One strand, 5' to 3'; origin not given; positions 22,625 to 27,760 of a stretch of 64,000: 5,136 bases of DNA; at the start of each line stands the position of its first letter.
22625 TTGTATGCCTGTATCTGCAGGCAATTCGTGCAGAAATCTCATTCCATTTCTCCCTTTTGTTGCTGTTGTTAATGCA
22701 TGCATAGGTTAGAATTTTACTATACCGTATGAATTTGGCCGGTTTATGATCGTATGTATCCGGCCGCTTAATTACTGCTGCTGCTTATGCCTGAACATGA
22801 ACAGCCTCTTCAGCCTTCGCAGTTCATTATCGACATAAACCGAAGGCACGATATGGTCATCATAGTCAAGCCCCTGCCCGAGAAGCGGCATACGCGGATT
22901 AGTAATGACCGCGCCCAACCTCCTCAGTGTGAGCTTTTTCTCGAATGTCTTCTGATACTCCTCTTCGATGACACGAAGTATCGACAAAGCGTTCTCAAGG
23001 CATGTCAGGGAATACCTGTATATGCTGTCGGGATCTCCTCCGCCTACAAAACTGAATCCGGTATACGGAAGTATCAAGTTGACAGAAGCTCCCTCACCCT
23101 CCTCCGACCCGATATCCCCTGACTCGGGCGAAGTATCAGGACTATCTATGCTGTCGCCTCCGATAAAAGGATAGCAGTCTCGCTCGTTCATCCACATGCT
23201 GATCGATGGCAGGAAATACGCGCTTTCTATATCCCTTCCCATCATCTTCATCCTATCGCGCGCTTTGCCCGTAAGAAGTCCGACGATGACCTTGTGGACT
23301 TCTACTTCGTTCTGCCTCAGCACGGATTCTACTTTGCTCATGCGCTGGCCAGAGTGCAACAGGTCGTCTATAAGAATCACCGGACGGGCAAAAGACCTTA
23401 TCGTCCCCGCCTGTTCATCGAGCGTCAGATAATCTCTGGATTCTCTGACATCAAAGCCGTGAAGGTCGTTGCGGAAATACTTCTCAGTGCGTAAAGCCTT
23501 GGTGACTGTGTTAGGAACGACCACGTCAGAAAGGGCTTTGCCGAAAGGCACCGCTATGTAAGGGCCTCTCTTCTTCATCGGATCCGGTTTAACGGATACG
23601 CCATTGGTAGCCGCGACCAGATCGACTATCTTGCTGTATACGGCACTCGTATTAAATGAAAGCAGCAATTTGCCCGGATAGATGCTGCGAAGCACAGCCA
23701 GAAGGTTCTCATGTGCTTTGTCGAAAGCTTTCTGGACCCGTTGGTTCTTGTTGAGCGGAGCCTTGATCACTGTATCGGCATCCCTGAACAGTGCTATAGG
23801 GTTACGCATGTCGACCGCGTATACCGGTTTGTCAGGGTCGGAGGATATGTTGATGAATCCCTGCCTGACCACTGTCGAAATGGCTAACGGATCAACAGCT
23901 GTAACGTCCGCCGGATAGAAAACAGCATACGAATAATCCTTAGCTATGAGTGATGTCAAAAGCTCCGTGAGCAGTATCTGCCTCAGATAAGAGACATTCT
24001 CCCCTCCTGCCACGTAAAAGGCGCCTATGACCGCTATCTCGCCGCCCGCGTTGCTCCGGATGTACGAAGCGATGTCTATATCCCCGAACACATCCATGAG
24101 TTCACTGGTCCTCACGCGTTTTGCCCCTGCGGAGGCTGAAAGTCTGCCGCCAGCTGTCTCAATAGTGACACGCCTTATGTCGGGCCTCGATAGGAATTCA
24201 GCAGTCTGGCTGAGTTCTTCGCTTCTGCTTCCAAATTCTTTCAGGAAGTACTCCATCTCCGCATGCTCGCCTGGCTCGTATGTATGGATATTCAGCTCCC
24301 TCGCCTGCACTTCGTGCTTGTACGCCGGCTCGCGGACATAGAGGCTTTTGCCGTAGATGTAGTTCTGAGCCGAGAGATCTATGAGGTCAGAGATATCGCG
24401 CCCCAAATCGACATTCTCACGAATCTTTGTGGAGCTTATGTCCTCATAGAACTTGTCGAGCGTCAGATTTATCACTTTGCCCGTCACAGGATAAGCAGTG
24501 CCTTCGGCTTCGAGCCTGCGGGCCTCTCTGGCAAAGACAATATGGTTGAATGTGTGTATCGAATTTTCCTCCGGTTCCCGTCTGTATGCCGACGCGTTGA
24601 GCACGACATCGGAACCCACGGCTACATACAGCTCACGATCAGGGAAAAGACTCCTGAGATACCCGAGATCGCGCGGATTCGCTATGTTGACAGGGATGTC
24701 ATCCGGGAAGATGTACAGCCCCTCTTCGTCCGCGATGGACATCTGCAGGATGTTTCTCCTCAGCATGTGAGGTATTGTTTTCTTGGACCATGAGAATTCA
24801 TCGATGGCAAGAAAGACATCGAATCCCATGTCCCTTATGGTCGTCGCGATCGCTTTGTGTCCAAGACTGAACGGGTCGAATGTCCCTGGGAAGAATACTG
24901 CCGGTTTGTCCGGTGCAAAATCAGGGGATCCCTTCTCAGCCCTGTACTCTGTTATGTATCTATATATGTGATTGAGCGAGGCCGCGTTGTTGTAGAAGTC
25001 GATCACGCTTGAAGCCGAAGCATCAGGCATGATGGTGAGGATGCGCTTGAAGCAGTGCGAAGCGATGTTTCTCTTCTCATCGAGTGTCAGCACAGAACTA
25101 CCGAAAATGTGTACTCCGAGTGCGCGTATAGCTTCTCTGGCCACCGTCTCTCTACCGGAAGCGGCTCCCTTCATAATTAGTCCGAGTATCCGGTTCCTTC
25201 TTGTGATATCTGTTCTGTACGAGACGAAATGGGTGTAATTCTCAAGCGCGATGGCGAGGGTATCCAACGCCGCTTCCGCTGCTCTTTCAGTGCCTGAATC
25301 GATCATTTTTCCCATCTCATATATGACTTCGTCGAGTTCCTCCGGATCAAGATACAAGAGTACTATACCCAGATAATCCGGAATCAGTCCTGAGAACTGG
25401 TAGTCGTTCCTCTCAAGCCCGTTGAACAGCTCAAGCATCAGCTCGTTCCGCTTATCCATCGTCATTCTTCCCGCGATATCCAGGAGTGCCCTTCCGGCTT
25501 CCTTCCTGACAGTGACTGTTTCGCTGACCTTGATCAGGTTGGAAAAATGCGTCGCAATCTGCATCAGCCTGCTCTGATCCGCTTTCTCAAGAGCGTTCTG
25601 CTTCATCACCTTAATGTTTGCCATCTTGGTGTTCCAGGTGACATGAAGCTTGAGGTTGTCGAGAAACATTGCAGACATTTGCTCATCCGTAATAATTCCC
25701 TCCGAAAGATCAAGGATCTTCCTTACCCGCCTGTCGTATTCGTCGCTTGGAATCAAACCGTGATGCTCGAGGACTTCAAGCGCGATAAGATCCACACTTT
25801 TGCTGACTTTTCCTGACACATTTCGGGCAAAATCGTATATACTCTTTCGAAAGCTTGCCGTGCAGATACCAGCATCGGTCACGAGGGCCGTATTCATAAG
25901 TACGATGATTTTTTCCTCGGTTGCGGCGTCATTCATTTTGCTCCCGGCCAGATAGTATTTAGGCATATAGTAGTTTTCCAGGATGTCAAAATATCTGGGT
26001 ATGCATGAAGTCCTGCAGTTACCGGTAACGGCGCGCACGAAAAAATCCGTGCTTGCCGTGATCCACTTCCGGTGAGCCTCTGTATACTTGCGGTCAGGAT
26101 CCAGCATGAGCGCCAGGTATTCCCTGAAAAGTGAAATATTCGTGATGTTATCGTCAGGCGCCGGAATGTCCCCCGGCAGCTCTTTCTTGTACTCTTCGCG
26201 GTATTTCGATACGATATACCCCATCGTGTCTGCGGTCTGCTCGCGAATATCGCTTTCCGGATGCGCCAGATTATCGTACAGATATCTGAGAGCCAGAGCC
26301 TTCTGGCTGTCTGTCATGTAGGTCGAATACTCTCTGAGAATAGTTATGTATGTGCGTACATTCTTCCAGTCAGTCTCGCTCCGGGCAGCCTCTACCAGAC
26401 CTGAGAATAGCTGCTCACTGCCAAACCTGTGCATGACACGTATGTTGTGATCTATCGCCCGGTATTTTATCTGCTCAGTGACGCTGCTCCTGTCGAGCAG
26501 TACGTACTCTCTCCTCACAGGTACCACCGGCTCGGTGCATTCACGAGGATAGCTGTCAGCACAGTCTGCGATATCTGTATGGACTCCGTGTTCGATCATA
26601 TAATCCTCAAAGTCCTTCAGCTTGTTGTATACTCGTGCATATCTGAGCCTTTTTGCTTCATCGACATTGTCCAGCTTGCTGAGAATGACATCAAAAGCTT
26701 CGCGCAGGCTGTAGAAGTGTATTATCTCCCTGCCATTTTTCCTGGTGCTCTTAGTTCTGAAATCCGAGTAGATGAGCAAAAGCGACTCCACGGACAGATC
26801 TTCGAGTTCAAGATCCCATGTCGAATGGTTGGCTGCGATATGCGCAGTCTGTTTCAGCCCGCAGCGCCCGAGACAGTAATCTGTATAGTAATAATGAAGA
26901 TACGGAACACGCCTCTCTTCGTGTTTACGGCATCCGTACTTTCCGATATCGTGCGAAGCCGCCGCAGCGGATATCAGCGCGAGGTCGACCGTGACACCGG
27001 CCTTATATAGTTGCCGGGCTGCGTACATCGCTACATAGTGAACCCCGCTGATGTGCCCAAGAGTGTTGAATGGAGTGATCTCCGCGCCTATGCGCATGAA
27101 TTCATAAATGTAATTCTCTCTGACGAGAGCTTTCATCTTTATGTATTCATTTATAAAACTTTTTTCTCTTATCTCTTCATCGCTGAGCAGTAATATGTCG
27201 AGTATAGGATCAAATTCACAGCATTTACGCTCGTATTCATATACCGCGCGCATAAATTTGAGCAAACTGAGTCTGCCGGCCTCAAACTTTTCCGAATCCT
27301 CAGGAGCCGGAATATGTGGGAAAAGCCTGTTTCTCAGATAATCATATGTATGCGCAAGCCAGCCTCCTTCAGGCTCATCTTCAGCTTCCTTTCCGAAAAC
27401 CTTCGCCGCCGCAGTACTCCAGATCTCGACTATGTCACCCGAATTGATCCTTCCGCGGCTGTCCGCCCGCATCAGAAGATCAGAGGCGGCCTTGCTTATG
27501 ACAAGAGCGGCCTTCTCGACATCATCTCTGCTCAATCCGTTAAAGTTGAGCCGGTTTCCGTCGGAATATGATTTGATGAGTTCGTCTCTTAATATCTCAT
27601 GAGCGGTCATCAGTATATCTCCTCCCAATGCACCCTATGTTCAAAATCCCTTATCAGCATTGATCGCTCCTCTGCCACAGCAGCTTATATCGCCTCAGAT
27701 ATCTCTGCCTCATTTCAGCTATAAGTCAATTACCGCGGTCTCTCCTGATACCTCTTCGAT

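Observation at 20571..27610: About 1610-aa HD + NadD-like nucleotidyltransferase + PRTase-like fusion protein clustered with a divergent LDH-like dehydrogenase and a flavoprotein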

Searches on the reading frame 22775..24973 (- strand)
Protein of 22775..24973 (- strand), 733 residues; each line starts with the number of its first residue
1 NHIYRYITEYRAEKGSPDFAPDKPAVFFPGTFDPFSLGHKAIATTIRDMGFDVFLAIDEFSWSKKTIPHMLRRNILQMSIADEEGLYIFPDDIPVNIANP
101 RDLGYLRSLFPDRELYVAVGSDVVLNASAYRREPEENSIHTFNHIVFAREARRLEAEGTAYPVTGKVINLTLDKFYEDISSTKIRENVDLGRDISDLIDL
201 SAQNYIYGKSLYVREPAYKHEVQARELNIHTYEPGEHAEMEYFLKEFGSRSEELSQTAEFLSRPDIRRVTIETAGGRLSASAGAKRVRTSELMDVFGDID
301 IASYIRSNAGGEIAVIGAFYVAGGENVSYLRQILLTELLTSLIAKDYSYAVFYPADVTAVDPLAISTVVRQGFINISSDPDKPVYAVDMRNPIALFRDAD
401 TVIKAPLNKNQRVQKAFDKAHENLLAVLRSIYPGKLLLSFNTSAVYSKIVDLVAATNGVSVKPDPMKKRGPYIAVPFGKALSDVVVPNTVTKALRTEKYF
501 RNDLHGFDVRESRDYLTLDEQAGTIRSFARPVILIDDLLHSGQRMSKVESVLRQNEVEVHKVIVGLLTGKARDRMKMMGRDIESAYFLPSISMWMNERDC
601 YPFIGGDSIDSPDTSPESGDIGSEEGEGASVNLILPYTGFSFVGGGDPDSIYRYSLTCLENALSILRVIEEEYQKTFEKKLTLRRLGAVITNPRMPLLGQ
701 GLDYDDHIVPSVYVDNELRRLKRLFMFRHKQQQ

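Call 32: predict_structure(alignment_id=A2)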
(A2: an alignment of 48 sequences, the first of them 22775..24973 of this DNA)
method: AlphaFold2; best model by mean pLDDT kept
length: 733 residues; sequences in the alignment: 48
mean_pLDDT: 83.0   pTM: 0.82
mean pLDDT of the five models: 83.0, 81.7, 80.0, 77.2, 77.1
residues with pLDDT >= 90: 303; 70-90: 305; 50-70: 92; < 50: 33
segments of 3 or more residues with pLDDT < 50: 61-64, 155-157, 216-224, 614-626
pLDDT, mean of each block of 10 residues (from residue 1): 68 70 84 76 90 82 58 83 89 89 93 90 81 90 84 54 89 59 62 68 70 51 64 82 77 85 92 85 94 93 92 93 74 95 96 77 90 94 94 92 83 93 96 96 87 92 79 88 77 87 83 87 91 90 84 94 93 91 94 91 87 46 51 70 81 94 96 90 87 80 84 92 82 59
secondary structure, 60 per line:
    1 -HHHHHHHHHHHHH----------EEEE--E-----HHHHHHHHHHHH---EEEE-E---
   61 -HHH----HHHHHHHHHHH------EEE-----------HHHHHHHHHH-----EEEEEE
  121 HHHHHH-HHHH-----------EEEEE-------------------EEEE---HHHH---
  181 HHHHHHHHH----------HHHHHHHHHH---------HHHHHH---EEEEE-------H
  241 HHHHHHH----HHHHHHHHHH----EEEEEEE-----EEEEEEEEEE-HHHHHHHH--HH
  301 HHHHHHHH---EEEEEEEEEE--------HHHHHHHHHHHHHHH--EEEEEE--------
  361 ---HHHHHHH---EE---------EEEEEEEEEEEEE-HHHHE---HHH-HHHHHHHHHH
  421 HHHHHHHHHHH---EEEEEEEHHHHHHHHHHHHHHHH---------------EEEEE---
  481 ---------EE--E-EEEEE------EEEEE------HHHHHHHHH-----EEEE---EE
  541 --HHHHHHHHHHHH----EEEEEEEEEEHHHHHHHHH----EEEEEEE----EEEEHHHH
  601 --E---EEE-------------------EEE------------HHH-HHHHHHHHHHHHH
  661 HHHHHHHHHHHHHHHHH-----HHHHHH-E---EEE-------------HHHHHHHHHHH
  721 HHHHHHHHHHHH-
elements in order (helices of 4 or more, strands of 3 or more residues): H2-14 E25-28 H37-48 E52-55 H69-79 E86-88 H100-109 E115-120 H121-126 H128-131 E143-147 E167-170 H174-177 H181-189 H200-209 H219-224 E228-232 H240-247 H252-261 E266-272 E278-287 H289-296 H299-308 E312-321 H330-344 E347-352 H364-370 E385-397 H399-402 H411-431 E435-441 H442-457 E473-477 E496-500 E507-511 H518-526 E532-535 H543-554 E559-568 H569-577 E582-588 E593-596 H597-600 E607-609 E629-631 H648-677 H683-688 E694-696 H710-732
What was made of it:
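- The C-terminal NT-GNAT-PRT block models as one compact unit (pTM 0.82, call 32).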

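Call 35: fold_search(model_id=the predicted structure, library=pdb)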
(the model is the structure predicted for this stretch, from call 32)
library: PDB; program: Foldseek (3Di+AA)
matches with E <= 10: 1540; with E <= 0.001: 142
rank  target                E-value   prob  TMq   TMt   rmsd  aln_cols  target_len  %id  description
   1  8aih                  5.7e-08  1.00  0.20  0.72   5.0       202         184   27  Crystal Structure of Enterococcus faecium Nicotinate Nucleotide Adenylyltransferase at 1.9 Angstroms Resolution (released 2023-08-16)
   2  9fyb_B                8.5e-08  1.00  0.21  0.74   4.2       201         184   26  Structural Insights into the NMN Complex of Nicotinate Nucleotide Adenylyltransferase from Enterococcus faecium via Co (released 2024-07-17)
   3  8aii                  1.3e-07  1.00  0.21  0.75   4.6       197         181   25  High Resolution Crystal Structure of Enterococcus faecium Nicotinate Nucleotide Adenylyltransferase Complexed with Adeni (released 2023-08-16)
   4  9fyb_A                1.3e-07  1.00  0.20  0.70   5.0       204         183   25  Structural Insights into the NMN Complex of Nicotinate Nucleotide Adenylyltransferase from Enterococcus faecium via Co (released 2024-07-17)
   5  4ymi_B                3.0e-07  1.00  0.22  0.73   3.9       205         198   23  Crystal structure of probable nicotinate-nucleotide adenylyltransferase from Mycobacterium abcessus in complex with NA (released 2016-03-09)
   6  3dv2_A                4.2e-07  1.00  0.21  0.72   4.6       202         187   20  Crystal Structure of nicotinic acid mononucleotide adenylyltransferase from Bacillus anthracis (released 2008-11-04)
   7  3e27_B                4.9e-07  1.00  0.21  0.72   4.4       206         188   20  Nicotinic acid mononucleotide (NaMN) adenylyltransferase from Bacillus anthracis: product complex (released 2008-09-09)
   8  5deo_C                6.2e-07  1.00  0.20  0.74   4.7       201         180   22  Mycobacterium abscessus NadD in complex with nicotinic acid adenine dinucleotide (released 2016-08-24)
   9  3mlb_B                6.2e-07  1.00  0.20  0.71   4.8       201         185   19  BaNadD in complex with inhibitor 1_02_1 (released 2010-07-28)
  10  1kaq_E                6.9e-07  1.00  0.20  0.75   4.3       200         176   19  Structure of Bacillus subtilis Nicotinic Acid Mononucleotide Adenylyl Transferase (released 2002-07-12)
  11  3mla_B                7.3e-07  1.00  0.20  0.69   5.1       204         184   19  BaNadD in complex with inhibitor 1_02 (released 2010-07-28)
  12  3e27_D                7.8e-07  1.00  0.21  0.74   4.5       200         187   20  Nicotinic acid mononucleotide (NaMN) adenylyltransferase from Bacillus anthracis: product complex (released 2008-09-09)
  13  1kaq_A                8.2e-07  1.00  0.22  0.75   4.3       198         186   18  Structure of Bacillus subtilis Nicotinic Acid Mononucleotide Adenylyl Transferase (released 2002-07-12)
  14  5lm3                  9.2e-07  1.00  0.21  0.68   4.3       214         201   20  Plasmodium falciparum nicotinic acid mononucleotide adenylyltransferase complexed with APC (released 2016-11-30)
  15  3mmx_H                9.2e-07  1.00  0.19  0.69   5.4       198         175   20  Bacillus anthracis NadD (baNadD) in complex with compound 1_02_3 (released 2010-07-28)
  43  9obo_A                2.1e-05  0.99  0.13  0.13  28.9       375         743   10  Crystal structure of Mycobacterium tuberculosis isocitrate lyase 2 fixed in the apo form with disulfide bonds (released 2026-03-18)
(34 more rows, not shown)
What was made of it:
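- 24311..24931 (-): NadD-fold nucleotidyltransferase domain, aa 894-1100, with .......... (nt 24857-24886) and ISSTKIR (nt 24419-24439). Foldseek gives NadD at E 6e-8, TM 0.72-0.75 (call 35).
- On NadD (nicotinate-nucleotide adenylyltransferase; TIGR00482 / PRK00071): Foldseek finds 40 or more NadD chains at E 6e-8 to 1e-5, with target TM 0.67-0.75 over about 200 residues (call 35).
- Closest known: Citrate lyase ligase CitC. Same: A GNAT-like fold sits next to a HIGH-type nucleotidyltransferase fold in one chain (call 35; CitC architecture from general knowledge).
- The best GNAT structural hit is the acyl-CoA-sensing domain of ICL2 (call 35). NT and GNAT folds lie adjacent, as in CitC but in the reverse order (general knowledge, call 35).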

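Call 51: fold_search(model_id=the predicted structure, library=viral)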
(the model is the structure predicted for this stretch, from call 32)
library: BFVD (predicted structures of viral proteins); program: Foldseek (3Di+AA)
matches with E <= 10: 790; with E <= 0.001: 9
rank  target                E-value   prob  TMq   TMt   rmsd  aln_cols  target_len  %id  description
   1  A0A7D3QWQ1            1.6e-05  1.00  0.20  0.52   6.1       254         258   12  Nicotinamide/nicotinate mononucleotide adenylyltransferase [Fadolivirus FV1/VV64]
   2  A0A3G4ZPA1            2.0e-05  1.00  0.20  0.64   4.7       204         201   19  Nicotinate (Nicotinamide) nucleotide adenylyltransferase [Terrestrivirus sp.]
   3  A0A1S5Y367            5.1e-05  1.00  0.16  0.14  23.7       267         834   12  Acyltransferase [uncultured archaeal virus]
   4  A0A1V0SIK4            1.2e-04  1.00  0.18  0.21   8.9       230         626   11  Uncharacterized protein [Klosneuvirus KNV1]
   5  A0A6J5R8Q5            1.6e-04  1.00  0.16  0.51   4.2       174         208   16  NAT_SF domain containing protein [uncultured Caudovirales phage]
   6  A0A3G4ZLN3            2.2e-04  1.00  0.17  0.58   4.3       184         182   12  N-acyltransferase [Terrestrivirus sp.]
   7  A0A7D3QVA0            3.7e-04  1.00  0.16  0.46  16.4       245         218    8  Acyl-CoA N-acyltransferase [Fadolivirus FV1/VV64]
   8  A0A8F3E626            5.2e-04  1.00  0.14  0.29  22.1       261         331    9  Acetyltransferase [Streptomyces phage TaidaOne]
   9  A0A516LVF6            7.7e-04  1.00  0.16  0.55   4.5       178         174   13  (no name in the UniProt tables at hand)
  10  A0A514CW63            1.1e-03  1.00  0.12  0.49   5.0       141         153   13  N-acetyltransferase domain-containing protein [Achromobacter phage vB_AxyP_19-32_Axy23]
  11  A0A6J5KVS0            1.1e-03  1.00  0.16  0.55   4.3       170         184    9  NAT_SF domain containing protein [uncultured Caudovirales phage]
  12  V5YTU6                1.3e-03  1.00  0.12  0.52   5.0       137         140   14  Uncharacterized protein [Pseudomonas phage PPpW-4]
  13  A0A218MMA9            1.8e-03  1.00  0.18  0.23  11.8       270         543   15  Putative cytitidyltransferase [uncultured virus]
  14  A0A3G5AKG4            1.9e-03  0.82  0.15  0.19  26.9       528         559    8  Class I SAM-dependent methyltransferase [Sylvanvirus sp.]
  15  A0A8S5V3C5            2.0e-03  1.00  0.15  0.49   5.8       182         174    9  Acetyltransferase [Caudovirales sp. ctVfb8]
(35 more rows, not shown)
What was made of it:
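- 23171..23635 (-): PRT-like domain, aa 1326-1480, with PFGK (1355-1358), PNTVTK (1366-1371) and the PRPP-type loop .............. (nt 23339-23380). BFVD Foldseek finds a PRT-domain protein at E 6.6e-3 and UMP synthase at 9.8e-3 (call 51).
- On GNAT acyl-CoA N-acyltransferase: Foldseek finds ICL2 (9obo) at 2e-5, TmcA at 2e-5 and GCN5 at 3e-5 (call 35), and more than 25 viral GNATs (call 51).
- Checked: The unassigned 200-aa domain has a GNAT-like fold (calls 35, 51).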

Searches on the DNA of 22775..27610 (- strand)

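Call 65: search_rna_families(sources=[L035, L040, L041, L043, L048, L029, L063, L016, L066], threshold=gathering)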
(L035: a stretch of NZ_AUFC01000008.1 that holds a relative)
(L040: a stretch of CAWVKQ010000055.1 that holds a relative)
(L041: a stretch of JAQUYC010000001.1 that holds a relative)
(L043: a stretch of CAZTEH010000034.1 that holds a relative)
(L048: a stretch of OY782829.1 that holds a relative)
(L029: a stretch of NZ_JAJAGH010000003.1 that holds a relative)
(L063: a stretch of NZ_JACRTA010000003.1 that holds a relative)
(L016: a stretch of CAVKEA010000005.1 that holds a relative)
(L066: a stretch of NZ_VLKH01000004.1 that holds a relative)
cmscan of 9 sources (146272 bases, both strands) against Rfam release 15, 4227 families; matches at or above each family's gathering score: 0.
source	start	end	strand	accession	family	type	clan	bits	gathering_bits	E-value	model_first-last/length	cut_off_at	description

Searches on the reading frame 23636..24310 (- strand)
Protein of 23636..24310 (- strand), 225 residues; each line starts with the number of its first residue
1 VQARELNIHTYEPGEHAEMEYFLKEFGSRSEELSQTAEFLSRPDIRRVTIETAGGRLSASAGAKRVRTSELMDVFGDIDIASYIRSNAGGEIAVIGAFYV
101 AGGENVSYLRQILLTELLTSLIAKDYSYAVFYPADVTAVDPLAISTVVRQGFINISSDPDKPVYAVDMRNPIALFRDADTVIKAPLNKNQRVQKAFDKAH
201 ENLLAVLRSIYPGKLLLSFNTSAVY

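Call 50: search_protein_families(library=pfam, alignment_id=A6, max_evalue=1)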
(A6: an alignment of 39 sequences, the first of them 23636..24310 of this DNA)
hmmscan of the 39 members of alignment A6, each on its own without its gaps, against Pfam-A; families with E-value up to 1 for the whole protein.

A. member 1, window:23636-24310:- (225 aa): 0 families

B. families by the number of members that match (of 39 scanned): 26 families (the first 25 are shown)
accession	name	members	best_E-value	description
PF13399.11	LytR_C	2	0.0022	LytR cell envelope-related transcriptional attenuator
PF13673.13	Acetyltransf_10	2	0.0051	Acetyltransferase (GNAT) domain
PF20360.3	DUF6655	2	0.026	Family of unknown function (DUF6655)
PF11794.13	HpaB_N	1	0.00034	4-hydroxyphenylacetate 3-hydroxylase N terminal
PF14114.12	DUF4286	1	0.0035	Domain of unknown function (DUF4286)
PF19095.5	DUF5783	1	0.011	Family of unknown function (DUF5783)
PF21216.2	PepQ_N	1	0.013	Xaa-Pro dipeptidase, N-terminal domain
PF10358.15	NT-C2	1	0.014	N-terminal C2 in EEIG1 and EHBP1 proteins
PF20221.3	DUF6580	1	0.027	Family of unknown function (DUF6580)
PF13523.12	Acetyltransf_8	1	0.041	Acetyltransferase (GNAT) domain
PF05427.16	FIBP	1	0.05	Acidic fibroblast growth factor binding (FIBP)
PF25389.2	DH_ALS2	1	0.051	ALS2, DBL homology domain (DH-domain)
PF18766.7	SWI2_SNF2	1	0.055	SWI2/SNF2 ATPase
PF08230.16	CW_7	1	0.064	CW_7 repeat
PF12254.13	DNA_pol_alpha_N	1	0.079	DNA polymerase alpha subunit p180 N terminal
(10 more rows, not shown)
